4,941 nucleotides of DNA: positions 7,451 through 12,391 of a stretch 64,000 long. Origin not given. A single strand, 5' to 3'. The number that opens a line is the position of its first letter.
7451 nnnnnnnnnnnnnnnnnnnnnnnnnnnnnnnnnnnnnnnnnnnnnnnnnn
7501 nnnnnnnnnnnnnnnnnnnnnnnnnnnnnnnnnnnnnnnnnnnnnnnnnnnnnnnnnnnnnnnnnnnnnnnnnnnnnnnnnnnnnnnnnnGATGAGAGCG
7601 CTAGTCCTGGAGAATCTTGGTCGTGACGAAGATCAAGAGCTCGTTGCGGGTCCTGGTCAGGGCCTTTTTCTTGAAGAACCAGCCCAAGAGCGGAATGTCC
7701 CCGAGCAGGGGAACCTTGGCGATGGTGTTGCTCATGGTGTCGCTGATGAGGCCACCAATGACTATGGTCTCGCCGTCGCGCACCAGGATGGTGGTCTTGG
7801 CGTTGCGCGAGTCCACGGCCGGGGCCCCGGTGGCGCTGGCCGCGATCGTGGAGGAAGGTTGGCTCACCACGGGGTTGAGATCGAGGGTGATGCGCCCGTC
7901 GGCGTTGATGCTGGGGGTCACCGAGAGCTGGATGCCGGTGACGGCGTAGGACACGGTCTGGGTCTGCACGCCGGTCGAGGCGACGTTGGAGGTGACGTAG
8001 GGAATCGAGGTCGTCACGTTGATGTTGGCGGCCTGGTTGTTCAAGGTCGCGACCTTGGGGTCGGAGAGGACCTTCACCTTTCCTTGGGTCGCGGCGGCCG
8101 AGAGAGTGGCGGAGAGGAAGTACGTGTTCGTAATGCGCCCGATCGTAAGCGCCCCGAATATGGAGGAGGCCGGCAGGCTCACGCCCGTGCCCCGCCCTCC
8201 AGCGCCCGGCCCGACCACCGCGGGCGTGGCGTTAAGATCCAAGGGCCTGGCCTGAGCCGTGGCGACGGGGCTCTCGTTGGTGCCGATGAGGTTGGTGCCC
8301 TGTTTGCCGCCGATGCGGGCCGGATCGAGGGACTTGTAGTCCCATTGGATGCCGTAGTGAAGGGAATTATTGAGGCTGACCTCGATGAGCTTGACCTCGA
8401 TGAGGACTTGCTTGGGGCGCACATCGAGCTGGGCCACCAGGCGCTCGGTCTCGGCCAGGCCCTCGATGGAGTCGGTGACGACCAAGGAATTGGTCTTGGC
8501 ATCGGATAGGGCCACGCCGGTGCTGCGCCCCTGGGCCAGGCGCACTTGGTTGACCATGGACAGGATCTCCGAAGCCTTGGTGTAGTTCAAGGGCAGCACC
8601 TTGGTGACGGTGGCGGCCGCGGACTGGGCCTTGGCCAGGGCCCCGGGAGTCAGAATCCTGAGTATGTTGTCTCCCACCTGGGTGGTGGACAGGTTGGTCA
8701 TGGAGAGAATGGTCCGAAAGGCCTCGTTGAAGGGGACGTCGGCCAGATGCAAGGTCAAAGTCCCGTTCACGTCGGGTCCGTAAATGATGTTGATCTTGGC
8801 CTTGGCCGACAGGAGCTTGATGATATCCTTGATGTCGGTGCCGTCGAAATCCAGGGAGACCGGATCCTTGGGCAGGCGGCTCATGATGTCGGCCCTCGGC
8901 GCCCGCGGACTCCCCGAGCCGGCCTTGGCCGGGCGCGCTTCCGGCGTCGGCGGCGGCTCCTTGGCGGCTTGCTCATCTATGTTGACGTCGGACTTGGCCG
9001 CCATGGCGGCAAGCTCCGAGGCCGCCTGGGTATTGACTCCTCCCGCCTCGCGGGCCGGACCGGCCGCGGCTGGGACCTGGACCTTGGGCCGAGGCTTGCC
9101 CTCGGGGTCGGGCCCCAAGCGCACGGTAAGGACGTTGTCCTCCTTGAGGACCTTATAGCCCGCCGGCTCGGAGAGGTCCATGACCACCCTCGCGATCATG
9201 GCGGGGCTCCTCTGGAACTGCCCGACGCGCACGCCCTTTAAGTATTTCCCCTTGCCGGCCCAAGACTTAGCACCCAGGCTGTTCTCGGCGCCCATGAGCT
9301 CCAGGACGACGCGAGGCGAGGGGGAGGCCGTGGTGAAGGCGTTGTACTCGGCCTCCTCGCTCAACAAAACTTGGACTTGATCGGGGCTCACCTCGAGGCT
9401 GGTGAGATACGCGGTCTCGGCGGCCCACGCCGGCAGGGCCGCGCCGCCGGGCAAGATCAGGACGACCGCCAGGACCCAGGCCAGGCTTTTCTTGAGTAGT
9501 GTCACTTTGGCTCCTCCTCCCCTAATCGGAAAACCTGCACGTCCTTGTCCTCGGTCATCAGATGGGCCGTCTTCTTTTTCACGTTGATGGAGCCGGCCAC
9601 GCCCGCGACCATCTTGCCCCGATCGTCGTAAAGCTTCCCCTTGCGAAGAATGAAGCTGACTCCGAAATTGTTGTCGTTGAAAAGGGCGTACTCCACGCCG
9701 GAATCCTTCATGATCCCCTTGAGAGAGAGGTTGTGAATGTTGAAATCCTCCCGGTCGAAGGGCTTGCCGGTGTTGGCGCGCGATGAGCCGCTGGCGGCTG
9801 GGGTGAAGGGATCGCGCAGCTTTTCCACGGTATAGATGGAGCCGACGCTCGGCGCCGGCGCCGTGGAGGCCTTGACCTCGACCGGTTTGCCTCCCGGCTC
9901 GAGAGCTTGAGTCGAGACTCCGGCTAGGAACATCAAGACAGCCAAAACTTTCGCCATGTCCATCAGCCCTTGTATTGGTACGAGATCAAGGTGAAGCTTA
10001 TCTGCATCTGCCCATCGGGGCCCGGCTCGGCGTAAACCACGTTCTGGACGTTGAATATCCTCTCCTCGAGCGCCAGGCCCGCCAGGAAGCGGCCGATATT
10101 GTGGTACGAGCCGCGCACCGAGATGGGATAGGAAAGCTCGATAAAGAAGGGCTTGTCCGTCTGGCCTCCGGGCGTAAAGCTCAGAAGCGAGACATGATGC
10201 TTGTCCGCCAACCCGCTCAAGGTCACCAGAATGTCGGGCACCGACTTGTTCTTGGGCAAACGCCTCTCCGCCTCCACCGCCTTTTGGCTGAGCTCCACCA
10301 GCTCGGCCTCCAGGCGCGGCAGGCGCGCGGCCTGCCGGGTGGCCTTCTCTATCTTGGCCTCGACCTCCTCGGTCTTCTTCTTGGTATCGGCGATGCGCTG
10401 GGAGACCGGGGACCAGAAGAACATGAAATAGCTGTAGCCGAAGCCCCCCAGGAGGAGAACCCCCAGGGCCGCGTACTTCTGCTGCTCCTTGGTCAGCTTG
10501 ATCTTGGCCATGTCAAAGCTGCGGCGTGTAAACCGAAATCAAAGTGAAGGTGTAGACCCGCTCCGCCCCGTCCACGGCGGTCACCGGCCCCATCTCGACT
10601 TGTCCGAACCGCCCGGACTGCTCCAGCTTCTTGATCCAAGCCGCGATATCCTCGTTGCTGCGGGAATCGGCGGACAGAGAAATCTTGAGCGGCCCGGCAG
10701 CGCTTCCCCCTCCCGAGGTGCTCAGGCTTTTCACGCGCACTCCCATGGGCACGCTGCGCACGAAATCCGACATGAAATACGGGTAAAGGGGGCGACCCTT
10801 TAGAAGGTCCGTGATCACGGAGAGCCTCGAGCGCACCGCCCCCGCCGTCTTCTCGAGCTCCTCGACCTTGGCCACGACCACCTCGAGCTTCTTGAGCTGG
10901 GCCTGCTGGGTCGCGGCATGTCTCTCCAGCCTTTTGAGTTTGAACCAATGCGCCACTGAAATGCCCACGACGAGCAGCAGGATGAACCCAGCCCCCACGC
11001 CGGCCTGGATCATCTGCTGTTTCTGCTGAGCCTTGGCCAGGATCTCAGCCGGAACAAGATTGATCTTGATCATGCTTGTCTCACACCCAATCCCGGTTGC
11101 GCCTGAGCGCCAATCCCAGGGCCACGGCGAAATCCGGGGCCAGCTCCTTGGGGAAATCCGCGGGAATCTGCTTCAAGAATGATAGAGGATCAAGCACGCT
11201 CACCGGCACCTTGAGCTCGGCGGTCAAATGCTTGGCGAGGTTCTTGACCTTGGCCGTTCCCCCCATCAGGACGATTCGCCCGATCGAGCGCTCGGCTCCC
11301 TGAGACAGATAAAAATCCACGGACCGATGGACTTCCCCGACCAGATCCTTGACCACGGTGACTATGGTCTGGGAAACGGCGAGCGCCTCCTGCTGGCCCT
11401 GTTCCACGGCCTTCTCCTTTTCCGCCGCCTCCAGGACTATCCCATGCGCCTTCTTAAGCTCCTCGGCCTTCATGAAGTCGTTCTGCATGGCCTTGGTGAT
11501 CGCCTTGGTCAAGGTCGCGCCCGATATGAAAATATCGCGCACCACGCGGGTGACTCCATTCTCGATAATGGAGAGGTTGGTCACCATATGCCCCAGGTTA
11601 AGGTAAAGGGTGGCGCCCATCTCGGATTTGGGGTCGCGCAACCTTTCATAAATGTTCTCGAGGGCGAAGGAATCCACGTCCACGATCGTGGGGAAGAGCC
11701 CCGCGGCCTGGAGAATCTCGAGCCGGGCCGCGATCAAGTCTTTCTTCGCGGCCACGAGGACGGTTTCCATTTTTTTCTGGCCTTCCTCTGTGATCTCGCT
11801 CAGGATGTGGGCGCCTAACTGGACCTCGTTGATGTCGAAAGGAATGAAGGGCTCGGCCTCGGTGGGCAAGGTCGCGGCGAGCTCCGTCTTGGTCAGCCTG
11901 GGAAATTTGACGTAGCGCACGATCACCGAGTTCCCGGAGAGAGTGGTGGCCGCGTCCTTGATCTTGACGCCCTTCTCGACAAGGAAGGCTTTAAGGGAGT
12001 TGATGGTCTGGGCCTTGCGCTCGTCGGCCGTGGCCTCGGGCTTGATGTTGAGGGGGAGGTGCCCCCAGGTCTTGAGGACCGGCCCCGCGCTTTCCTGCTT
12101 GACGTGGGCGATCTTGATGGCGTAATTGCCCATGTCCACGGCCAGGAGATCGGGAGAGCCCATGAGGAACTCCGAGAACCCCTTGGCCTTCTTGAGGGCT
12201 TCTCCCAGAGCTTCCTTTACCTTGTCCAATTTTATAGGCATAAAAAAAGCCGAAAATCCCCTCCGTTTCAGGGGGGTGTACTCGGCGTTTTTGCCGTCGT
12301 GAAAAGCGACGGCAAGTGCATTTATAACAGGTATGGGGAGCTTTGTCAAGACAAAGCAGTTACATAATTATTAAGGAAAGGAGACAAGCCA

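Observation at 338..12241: pilMNOPQ is translationally coupled to a Wzy_C (PglL/TfpO-like) ligase, two YfhO GT-C proteins, a flippase-like protein and a methyltransferase: candidate pilus-linked O-glycosylation module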

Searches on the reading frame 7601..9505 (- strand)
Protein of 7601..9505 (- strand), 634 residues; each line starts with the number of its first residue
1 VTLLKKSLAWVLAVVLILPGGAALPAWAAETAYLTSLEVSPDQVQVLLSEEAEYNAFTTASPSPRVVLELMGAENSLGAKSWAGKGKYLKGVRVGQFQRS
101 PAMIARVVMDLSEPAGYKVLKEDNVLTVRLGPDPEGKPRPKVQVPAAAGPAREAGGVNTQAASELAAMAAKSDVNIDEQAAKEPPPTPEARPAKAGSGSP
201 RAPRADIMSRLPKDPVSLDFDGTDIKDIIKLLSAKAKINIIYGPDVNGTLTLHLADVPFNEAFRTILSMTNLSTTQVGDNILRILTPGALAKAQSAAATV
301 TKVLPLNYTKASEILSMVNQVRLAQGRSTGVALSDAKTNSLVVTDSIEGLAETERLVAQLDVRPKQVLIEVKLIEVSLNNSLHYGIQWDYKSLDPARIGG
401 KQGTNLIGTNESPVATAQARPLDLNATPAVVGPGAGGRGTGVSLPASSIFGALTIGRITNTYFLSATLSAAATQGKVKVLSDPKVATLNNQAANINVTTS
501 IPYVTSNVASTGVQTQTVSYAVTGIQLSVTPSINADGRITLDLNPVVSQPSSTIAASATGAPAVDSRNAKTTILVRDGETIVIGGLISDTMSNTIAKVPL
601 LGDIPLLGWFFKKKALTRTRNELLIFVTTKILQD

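Call 4: search_protein_families(library=pfam, max_evalue=0.01, proteins=[window:7601-9505:-])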
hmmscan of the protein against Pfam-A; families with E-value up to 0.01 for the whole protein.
window:7601-9505:- (634 aa): 4 families
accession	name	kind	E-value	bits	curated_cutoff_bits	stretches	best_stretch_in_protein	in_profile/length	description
PF00263.26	Secretin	-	9.3e-51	172.2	27.5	1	471-632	2-168/169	Bacterial type II and III secretion system protein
PF03958.22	Secretin_N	-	4.2e-10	40.1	28.2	1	301-366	1-69/69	Bacterial type II/III secretion system short domain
PF07660.19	STN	-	1.1e-07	31.9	28.4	1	238-284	1-49/52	Secretin and TonB N terminus short domain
PF21305.2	type_II_gspD_N0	-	1.4e-05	25.3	27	1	218-284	1-71/71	GspD-like, N0 domain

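Call 7: search_protein_families(library=ncbifam, max_evalue=0.01, proteins=[window:7601-9505:-])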
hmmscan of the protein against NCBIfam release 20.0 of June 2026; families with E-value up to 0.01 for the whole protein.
window:7601-9505:- (634 aa): 9 families
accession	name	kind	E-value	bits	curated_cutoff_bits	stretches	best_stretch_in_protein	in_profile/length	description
TIGR02515.1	IV_pilus_PilQ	subfamily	2e-85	287.4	284.35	1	214-633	2-428/428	type IV pilus secretin PilQ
TIGR02517.1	type_II_gspD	equivalog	9.4e-78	262.2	351.35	2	333-634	304-592/600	type II secretion system secretin GspD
NF010083.0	PRK13568.1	equivalog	4.2e-54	183.9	554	2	443-633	232-418/419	DNA uptake porin HofQ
TIGR02519.1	pilus_MshL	equivalog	2.1e-49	168.1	250.2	1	337-632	6-290/290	pilus (MSHA type) biogenesis protein MshL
NF007851.2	PRK10560.1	exception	3.1e-41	141.6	598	2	442-632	223-409/412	DNA uptake porin HofQ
TIGR02516.1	type_III_yscC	equivalog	8.8e-36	123.4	238.45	1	325-633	194-462/463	type III secretion system outer membrane ring subunit SctC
NF042912.1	Amuc_1098_fam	equivalog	5.1e-24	84.3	750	2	554-632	718-796/805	Amuc_1098 family type IV pilus outer membrane protein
NF011873.0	PRK15346.1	equivalog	7.3e-22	77.7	524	2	459-614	324-476/499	EscC/YscC/HrcC family type III secretion system outer membrane ring protein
TIGR02520.1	pilus_B_mal_scr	equivalog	2.4e-18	66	287.65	2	466-590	341-476/513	PilN family type IVB pilus formation outer membrane protein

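Call 65: find_related_loci(query=A3, collection=metagenome_contigs, flank=6000)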
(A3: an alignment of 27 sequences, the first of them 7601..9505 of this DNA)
Query A3 (634 aa) in metagenome_contigs; peptide patterns used: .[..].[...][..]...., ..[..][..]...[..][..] (x = any residue, [..] = any of these).
600 stretches matched a pattern (row limit reached: there are more); 574 encode a relative of the query (tblastn E <= 1e-3); the best 80 are kept; 80 distinct loci.
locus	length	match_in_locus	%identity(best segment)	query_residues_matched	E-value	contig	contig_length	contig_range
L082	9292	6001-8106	62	14-634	0e+0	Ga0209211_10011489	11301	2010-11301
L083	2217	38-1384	63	206-634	0e+0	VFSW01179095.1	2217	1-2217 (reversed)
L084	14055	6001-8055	55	4-632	6e-165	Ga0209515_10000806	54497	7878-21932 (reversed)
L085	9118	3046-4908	41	4-633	1e-130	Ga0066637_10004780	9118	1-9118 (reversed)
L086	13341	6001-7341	44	188-633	1e-111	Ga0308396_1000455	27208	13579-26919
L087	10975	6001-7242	33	216-632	2e-60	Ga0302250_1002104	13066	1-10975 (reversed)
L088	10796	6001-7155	35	216-633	9e-59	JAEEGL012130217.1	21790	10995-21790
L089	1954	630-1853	35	216-632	4e-57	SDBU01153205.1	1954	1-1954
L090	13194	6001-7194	31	216-632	1e-54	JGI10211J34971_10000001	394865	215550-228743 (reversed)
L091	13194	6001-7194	32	216-632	3e-54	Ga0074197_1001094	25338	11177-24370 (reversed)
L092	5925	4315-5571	32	216-634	3e-54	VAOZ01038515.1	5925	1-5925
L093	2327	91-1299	33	216-634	8e-55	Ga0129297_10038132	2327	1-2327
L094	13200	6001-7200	32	210-632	3e-53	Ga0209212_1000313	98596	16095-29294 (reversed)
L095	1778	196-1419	32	217-634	9e-55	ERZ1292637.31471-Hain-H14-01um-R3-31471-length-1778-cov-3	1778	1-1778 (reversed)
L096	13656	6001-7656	29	90-634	9e-53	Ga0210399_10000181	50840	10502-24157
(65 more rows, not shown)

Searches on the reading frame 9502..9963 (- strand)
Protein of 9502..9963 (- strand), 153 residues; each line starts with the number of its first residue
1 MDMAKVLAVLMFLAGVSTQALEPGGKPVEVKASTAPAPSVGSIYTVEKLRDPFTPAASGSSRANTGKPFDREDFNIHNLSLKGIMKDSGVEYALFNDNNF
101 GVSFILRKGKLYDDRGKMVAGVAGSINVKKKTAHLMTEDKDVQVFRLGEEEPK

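Call 4: search_protein_families(library=pfam, max_evalue=0.01, proteins=[window:9502-9963:-])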
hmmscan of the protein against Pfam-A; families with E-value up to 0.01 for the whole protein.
window:9502-9963:- (153 aa): 1 family
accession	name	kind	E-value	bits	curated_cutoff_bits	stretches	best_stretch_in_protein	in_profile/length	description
PF04351.19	PilP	-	0.00042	20.7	25.6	1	34-103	21-101/146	Pilus assembly protein, PilP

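Call 7: search_protein_families(library=ncbifam, max_evalue=0.01, proteins=[window:9502-9963:-])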
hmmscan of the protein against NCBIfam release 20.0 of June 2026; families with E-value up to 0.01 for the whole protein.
window:9502-9963:- (153 aa): 0 families

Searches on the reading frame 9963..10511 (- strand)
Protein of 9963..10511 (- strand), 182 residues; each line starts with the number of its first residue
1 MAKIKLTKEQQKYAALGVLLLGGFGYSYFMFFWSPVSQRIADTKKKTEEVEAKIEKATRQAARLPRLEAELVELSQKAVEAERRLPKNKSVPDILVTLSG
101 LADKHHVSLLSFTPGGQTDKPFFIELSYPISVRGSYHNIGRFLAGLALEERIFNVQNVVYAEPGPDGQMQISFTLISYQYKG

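Call 4: search_protein_families(library=pfam, max_evalue=0.01, proteins=[window:9963-10511:-])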
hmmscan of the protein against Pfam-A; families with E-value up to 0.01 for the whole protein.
window:9963-10511:- (182 aa): 2 families
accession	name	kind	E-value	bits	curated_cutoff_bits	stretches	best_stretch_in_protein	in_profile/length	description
PF04350.18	PilO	-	7.5e-24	85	22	1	41-181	2-144/145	Pilus assembly protein, PilO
PF04612.17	T2SSM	-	3.3e-05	24.6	27.8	1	8-70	14-74/160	Type II secretion system (T2SS), protein M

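Call 7: search_protein_families(library=ncbifam, max_evalue=0.01, proteins=[window:9963-10511:-])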
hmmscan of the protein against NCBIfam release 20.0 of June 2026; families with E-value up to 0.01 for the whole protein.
window:9963-10511:- (182 aa): 2 families
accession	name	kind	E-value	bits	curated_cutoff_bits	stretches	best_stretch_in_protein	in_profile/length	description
NF040697.1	VPA1267_fam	equivalog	0.00047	20.3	90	1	42-96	83-138/143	VPA1267 family protein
NF040576.1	T2SS_GspM_XpsM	equivalog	0.00049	19.8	60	1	15-177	4-176/180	type II secretion system protein GspM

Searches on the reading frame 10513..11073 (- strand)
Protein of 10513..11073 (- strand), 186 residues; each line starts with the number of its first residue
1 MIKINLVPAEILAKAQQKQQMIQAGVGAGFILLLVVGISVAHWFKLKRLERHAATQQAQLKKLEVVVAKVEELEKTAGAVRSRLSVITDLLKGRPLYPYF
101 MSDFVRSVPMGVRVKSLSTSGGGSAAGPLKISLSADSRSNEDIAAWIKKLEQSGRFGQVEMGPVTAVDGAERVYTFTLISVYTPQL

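Call 4: search_protein_families(library=pfam, max_evalue=0.01, proteins=[window:10513-11073:-])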
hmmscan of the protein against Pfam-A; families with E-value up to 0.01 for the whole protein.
window:10513-11073:- (186 aa): 2 families
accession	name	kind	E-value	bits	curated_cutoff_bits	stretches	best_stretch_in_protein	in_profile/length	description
PF05137.18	PilN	-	1.5e-10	41.4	22.8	1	100-178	2-74/78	Fimbrial assembly protein (PilN)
PF04612.17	T2SSM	-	0.0069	17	27.8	0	16-80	13-77/160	Type II secretion system (T2SS), protein M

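Call 7: search_protein_families(library=ncbifam, max_evalue=0.01, proteins=[window:10513-11073:-])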
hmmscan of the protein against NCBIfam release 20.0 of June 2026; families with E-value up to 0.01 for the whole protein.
window:10513-11073:- (186 aa): 2 families
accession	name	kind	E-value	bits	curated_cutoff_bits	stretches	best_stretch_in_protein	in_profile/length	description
NF040576.1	T2SS_GspM_XpsM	equivalog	0.00049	19.8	60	1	24-83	4-64/180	type II secretion system protein GspM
NF045709.1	Amuc_1101_fam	equivalog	0.0019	17.1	650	1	2-103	355-456/608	Amuc_1101 family PilM-like pilus complex protein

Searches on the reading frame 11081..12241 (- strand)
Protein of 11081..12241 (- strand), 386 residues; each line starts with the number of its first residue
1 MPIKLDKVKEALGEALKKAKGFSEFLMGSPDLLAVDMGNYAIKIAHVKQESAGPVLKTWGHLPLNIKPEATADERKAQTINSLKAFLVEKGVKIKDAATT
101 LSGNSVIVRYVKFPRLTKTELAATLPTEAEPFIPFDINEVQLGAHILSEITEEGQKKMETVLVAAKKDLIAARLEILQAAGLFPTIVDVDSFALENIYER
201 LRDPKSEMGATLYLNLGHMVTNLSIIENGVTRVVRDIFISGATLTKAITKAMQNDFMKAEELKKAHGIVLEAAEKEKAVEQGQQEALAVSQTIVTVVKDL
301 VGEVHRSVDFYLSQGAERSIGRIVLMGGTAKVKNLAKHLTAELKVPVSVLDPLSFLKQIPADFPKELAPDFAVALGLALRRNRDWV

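Call 4: search_protein_families(library=pfam, max_evalue=0.01, proteins=[window:11081-12241:-])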
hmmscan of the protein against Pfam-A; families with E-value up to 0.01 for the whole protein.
window:11081-12241:- (386 aa): 3 families
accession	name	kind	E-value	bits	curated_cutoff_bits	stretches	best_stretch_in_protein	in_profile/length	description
PF11104.14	PilM_2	-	1.1e-46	159.8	27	1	35-381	2-339/340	Type IV pilus assembly protein PilM;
PF14450.12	FtsA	-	8e-12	46.1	31.8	1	214-375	3-126/127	Cell division protein FtsA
PF06723.19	MreB_Mbl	-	0.00041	19.7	27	1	209-350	145-304/327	MreB/Mbl protein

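Call 7: search_protein_families(library=ncbifam, max_evalue=0.01, proteins=[window:11081-12241:-])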
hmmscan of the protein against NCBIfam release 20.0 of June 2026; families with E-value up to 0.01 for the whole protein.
window:11081-12241:- (386 aa): 5 families
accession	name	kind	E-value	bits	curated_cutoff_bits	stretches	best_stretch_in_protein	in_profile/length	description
TIGR01175.1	pilM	subfamily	1.1e-60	205.5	133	1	33-380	6-346/348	type IV pilus assembly protein PilM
NF045709.1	Amuc_1101_fam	equivalog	7.2e-42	144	650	1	32-380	7-348/608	Amuc_1101 family PilM-like pilus complex protein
TIGR01174.1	ftsA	equivalog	3e-13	49.6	175.85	1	159-377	149-368/371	cell division protein FtsA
TIGR00904.1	mreB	subfamily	0.0038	16.3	365.75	0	207-351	148-312/334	MreB/Mrl family cell shape determining protein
NF010539.0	PRK13927.1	subfamily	0.0067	15.4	293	0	210-351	152-312/339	rod shape-determining protein MreB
